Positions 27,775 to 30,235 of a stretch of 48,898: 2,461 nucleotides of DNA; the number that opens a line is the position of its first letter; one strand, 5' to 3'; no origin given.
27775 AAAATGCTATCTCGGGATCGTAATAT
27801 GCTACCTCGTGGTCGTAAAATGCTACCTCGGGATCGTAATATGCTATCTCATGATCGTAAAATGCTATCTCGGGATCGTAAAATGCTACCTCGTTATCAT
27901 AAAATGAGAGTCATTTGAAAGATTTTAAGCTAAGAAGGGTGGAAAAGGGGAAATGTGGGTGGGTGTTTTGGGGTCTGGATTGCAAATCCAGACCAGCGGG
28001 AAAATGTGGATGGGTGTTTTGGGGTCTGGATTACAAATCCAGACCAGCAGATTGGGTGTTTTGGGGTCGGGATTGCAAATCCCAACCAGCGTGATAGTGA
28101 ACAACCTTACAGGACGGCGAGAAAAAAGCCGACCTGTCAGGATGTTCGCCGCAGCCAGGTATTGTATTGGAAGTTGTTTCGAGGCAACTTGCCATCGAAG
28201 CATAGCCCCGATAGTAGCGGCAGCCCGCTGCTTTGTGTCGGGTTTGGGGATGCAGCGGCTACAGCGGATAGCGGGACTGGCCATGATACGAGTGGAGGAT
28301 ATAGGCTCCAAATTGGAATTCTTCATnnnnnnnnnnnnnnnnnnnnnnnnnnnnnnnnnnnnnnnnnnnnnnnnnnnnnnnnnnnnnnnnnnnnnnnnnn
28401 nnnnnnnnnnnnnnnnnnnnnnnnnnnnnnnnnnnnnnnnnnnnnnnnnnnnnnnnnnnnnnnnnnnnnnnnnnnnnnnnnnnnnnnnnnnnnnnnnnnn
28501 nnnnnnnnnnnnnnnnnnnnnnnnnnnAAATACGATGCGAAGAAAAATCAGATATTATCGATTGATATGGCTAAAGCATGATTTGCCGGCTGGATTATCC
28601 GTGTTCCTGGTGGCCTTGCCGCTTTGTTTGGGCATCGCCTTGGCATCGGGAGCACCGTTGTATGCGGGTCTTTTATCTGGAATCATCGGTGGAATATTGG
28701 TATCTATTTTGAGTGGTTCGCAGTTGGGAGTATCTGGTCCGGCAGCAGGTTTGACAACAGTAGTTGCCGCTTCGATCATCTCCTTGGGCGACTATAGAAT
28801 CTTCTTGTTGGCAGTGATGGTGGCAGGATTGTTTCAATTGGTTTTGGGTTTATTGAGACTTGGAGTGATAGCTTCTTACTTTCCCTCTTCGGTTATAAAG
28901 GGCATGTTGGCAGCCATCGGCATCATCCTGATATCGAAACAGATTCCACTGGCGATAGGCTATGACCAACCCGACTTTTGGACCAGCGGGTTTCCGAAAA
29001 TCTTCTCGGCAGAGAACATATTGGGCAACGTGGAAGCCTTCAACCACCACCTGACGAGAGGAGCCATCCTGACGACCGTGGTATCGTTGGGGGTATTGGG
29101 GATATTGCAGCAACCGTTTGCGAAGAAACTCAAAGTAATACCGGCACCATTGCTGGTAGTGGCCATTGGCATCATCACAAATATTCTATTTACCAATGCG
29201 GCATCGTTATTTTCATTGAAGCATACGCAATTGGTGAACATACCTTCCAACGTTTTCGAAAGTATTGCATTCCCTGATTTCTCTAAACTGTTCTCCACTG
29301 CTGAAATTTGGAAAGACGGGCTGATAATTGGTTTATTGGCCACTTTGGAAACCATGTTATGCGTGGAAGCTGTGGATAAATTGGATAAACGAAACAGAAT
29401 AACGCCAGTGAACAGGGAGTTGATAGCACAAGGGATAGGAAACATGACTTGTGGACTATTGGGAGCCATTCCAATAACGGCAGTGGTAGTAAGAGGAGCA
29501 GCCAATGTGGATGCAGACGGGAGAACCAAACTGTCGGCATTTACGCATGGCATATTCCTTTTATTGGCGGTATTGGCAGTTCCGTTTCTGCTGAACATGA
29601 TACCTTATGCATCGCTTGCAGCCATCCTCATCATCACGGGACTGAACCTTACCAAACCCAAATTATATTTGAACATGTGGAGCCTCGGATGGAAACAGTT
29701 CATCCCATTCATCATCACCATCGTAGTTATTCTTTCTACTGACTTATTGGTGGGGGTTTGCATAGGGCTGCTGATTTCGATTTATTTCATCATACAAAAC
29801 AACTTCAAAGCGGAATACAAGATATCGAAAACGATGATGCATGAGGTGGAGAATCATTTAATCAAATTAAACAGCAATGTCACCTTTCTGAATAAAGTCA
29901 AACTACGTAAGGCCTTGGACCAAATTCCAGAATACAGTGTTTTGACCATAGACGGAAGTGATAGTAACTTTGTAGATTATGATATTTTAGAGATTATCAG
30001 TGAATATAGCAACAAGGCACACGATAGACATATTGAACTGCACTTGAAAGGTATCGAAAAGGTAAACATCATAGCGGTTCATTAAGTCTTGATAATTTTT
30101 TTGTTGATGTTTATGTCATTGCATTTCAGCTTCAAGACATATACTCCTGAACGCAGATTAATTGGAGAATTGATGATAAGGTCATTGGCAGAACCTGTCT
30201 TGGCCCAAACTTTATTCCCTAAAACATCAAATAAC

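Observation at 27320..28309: Composite 1-kb non-coding locus: two different 21-bp arrays, a hairpin triplet and the conserved element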

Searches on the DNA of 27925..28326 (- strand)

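Call 81: search_with_rna_model(model_id=R1, sources=[L008, L009, L010, L011, L012, L013, L014, L015, L016, L017, L018, L019, L020, L021, L022, L023, L024, L025, L026, L027, L028, L029, L030, L031, L032, L033, L034, L035, L036, L037, L038, L039, L040, L041, L042, L043, L044, L045, L046, L047, L048, L049], max_evalue=0.001)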
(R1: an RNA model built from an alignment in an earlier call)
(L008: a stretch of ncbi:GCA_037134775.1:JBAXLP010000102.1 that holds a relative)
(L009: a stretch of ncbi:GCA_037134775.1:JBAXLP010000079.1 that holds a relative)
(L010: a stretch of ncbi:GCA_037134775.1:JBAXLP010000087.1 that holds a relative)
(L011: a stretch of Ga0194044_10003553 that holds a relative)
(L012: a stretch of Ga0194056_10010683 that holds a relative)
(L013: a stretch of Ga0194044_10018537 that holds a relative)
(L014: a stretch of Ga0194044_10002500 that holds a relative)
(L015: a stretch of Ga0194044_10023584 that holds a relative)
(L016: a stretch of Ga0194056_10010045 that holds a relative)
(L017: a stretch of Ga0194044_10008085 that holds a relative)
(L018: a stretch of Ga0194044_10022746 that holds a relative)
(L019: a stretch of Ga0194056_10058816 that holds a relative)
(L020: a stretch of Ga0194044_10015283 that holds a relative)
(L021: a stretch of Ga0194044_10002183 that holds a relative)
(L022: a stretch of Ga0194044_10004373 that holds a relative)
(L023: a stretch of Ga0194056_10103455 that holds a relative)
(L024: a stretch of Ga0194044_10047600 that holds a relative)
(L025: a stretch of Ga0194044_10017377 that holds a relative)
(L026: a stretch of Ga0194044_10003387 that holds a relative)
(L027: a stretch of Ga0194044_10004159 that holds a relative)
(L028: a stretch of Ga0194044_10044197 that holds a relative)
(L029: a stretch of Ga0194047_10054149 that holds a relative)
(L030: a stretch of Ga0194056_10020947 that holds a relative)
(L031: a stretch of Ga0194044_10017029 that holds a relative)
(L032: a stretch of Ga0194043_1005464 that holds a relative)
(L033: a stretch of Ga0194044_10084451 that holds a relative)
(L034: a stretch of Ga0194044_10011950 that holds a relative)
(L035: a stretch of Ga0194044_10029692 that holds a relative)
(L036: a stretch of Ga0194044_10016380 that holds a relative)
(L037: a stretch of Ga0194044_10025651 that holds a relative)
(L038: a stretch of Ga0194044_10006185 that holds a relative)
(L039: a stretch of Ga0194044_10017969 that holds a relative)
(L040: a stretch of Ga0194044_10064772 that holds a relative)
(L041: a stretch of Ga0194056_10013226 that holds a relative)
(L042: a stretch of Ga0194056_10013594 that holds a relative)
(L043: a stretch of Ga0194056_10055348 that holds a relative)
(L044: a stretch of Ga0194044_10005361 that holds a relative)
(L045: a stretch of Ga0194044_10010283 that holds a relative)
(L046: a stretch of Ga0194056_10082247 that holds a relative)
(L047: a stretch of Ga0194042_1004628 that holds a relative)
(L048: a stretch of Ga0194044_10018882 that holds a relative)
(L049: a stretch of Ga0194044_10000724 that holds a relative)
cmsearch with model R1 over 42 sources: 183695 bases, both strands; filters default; matches with E-value up to 0.001: 58.
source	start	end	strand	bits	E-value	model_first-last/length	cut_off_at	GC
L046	747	892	+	175.8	6.7e-39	1-146/146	no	0.55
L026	6242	6387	-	175.2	9.3e-39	1-146/146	no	0.55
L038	1652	1797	+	175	1e-38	1-146/146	no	0.57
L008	10000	10145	-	175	1.1e-38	1-146/146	no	0.54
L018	590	735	+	173.7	2.2e-38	1-146/146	no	0.55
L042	1641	1786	-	172.6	3.9e-38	1-146/146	no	0.55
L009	9973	10118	-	172.5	4.1e-38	1-146/146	no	0.53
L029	285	430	-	171.9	5.6e-38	1-146/146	no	0.55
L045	3080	3224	+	171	9.3e-38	1-146/146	no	0.54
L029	815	959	+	170.9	9.6e-38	1-146/146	no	0.56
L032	3577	3722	+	170.8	1e-37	1-146/146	no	0.58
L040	1148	1293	+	170.5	1.2e-37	1-146/146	no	0.55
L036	2896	3041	-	170.5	1.2e-37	1-146/146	no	0.58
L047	1853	1998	+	170.5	1.2e-37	1-146/146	no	0.58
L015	1472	1617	+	170.4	1.2e-37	1-146/146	no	0.53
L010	10013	10156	-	170.1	1.5e-37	1-146/146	no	0.56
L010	6543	6686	-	170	1.5e-37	1-146/146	no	0.56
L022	1066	1210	-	169.6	2e-37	1-146/146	no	0.54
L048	990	1134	+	168.7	3.2e-37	1-146/146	no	0.55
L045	2515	2659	-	168.6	3.3e-37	1-146/146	no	0.57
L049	1994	2137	+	168.6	3.4e-37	1-146/146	no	0.56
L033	650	793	-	166.2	1.3e-36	1-146/146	no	0.56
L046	212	355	-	166.2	1.3e-36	1-146/146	no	0.56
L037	2320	2465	+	165.5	1.8e-36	1-146/146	no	0.55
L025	2794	2939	-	164.6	3e-36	1-146/146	no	0.6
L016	2231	2374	-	164.5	3.2e-36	1-146/146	no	0.53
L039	173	316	-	164.5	3.2e-36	1-146/146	no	0.53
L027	4188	4331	+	164.2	3.6e-36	1-146/146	no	0.53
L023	715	858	+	163.5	5.4e-36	1-146/146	no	0.54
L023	275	418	-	162.9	7.6e-36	1-146/146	no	0.57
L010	6904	7048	+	162.6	8.5e-36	1-146/146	no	0.59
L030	2345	2490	+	162.6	8.9e-36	1-146/146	no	0.54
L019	253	396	-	162.5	9.2e-36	1-146/146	no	0.57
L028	1611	1754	-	162.5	9.2e-36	1-146/146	no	0.57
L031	1180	1323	-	162.1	1.1e-35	1-146/146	no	0.52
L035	290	433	+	161.9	1.3e-35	1-146/146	no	0.57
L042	2360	2503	+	161.9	1.3e-35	1-146/146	no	0.57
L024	1646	1786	+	161.8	1.4e-35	1-142/146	3'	0.56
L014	583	728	-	161.6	1.5e-35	1-146/146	no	0.59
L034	2023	2165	+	161.4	1.7e-35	1-146/146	no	0.52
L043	481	625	-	158.3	9e-35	1-146/146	no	0.57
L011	70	212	-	157.9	1.1e-34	1-146/146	no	0.57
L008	1962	2106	+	156.3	2.7e-34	1-146/146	no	0.55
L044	3714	3857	+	153.8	1e-33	1-146/146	no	0.56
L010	2602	2745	-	153.6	1.1e-33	1-146/146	no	0.59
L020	1640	1782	+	153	1.6e-33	1-146/146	no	0.57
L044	5809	5951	-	151.2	4.2e-33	1-146/146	no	0.55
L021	9524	9668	-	149.2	1.3e-32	1-146/146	no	0.59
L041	3192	3336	-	149.2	1.3e-32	1-146/146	no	0.59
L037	1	115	-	131.7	1.6e-28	1-115/146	3'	0.58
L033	1185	1292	+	130.2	3.7e-28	1-108/146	3'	0.59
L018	21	169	-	71.8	2e-14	1-146/146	no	0.51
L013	748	887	-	68.3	1.4e-13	1-146/146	no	0.54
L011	6022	6169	+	61.5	5.2e-12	1-146/146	no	0.53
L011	3633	3783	-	48.8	5.3e-09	1-146/146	no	0.53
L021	3357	3503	-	42.5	1.6e-07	1-146/146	no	0.59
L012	166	303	-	36.4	4.3e-06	1-146/146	no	0.52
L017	2987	3124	+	36.4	4.3e-06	1-146/146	no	0.52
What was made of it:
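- A model search adds divergent copies (call 81).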

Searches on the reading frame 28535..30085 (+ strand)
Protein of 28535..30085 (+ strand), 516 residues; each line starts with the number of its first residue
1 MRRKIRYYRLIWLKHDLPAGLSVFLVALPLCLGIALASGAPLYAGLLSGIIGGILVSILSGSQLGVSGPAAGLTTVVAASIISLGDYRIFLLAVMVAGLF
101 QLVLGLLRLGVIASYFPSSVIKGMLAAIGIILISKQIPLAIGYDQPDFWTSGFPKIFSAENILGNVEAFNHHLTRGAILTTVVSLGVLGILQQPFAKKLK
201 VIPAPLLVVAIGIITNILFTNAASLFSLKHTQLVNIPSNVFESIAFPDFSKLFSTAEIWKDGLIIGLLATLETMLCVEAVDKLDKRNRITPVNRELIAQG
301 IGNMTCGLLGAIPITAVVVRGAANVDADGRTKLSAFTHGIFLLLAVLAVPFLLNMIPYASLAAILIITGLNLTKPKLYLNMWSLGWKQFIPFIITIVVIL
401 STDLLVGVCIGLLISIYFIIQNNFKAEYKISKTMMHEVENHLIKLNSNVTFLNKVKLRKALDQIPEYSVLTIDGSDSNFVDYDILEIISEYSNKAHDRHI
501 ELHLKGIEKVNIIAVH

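Call 13: find_encoding_contigs(protein=window:28535-30085:+, flank=10000, max_places=10)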
Protein window:28535-30085:+ (516 aa): 5 contigs read that carry it; 3 places shown.
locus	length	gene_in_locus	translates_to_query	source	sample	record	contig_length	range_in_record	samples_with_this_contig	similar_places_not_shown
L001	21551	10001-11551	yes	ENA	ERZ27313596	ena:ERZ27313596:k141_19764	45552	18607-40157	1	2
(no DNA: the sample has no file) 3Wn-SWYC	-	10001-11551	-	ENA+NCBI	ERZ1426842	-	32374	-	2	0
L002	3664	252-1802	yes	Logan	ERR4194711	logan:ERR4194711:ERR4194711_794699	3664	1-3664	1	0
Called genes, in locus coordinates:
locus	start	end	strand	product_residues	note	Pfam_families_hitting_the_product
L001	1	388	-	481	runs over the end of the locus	-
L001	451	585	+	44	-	-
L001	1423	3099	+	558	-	PF00005:ABC_tran, PF02463:SMC_N (faint), PF13555:AAA_29 (faint), PF13238:AAA_18 (faint), PF13304:AAA_21 (faint), PF12848:ABC_tran_Xtn, PF00005:ABC_tran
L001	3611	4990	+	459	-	PF00152:tRNA-synt_2 (faint), PF13393:tRNA-synt_His, PF00587:tRNA-synt_2b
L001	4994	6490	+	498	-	PF00221:Lyase_aromatic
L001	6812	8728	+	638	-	PF01566:Nramp, PF00582:Usp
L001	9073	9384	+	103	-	-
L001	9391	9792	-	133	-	-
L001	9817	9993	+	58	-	-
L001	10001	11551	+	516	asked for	PF00916:Sulfate_transp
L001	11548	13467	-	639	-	PF01433:Peptidase_M1, PF18962:Por_Secre_tail (weak)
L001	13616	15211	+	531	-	PF07690:MFS_1, PF00854:PTR2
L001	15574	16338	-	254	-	PF04405:ScdA_N, PF01814:Hemerythrin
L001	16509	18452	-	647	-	PF00515:TPR_1 (faint), PF07719:TPR_2 (faint), PF13181:TPR_8 (faint), PF13428:TPR_14 (faint), PF13414:TPR_11 (weak), PF21033:RMD1-3 (weak), PF07676:PD40, PF00691:OmpA, +3 more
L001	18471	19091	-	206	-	PF04055:Radical_SAM (weak)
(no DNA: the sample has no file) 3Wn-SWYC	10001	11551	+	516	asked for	PF00916:Sulfate_transp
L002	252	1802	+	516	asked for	PF00916:Sulfate_transp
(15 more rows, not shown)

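Call 65: search_protein_families(library=pfam, alignment_id=A4, max_evalue=0.00001)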
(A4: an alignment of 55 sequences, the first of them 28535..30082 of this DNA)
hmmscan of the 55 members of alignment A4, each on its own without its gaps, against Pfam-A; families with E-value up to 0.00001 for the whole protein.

A. member 1, window:28535-30082:+ (516 aa): 1 family
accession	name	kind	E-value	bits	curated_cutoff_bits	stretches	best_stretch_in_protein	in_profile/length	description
PF00916.26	Sulfate_transp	-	4.1e-60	204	23.2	1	13-394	1-379/380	Sulfate permease family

B. families by the number of members that match (of 55 scanned): 86 families (the first 25 are shown)
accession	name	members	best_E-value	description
PF18962.6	Por_Secre_tail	5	4.6e-14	Secretion system C-terminal sorting domain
PF03486.20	HI0933_like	2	2.2e-77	HI0933-like protein Rossmann domain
PF07992.20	Pyr_redox_2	2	1.3e-67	Pyridine nucleotide-disulphide oxidoreductase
PF18911.6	PKD_4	2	3.8e-33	PKD domain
PF00801.26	PKD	2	1.5e-16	PKD domain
PF13620.12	CarboxypepD_reg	2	1.4e-11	Carboxypeptidase regulatory-like domain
PF00890.30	FAD_binding_2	2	3.7e-10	FAD binding domain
PF12831.13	FAD_oxidored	2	1.5e-09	FAD dependent oxidoreductase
PF13573.12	SprB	2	6.3e-08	SprB repeat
PF02233.22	PNTB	1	4.5e-180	NAD(P) transhydrogenase beta subunit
PF02867.20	Ribonuc_red_lgC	1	3.2e-129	Ribonucleotide reductase, barrel domain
PF00133.28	tRNA-synt_1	1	3.4e-120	tRNA synthetases class I (I, L, M and V)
PF00916.26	Sulfate_transp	1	4.1e-60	Sulfate permease family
PF02580.21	Tyr_Deacylase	1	1.3e-59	D-Tyr-tRNA(Tyr) deacylase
PF01515.24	PTA_PTB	1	2.5e-59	Phosphate acetyl/butaryl transferase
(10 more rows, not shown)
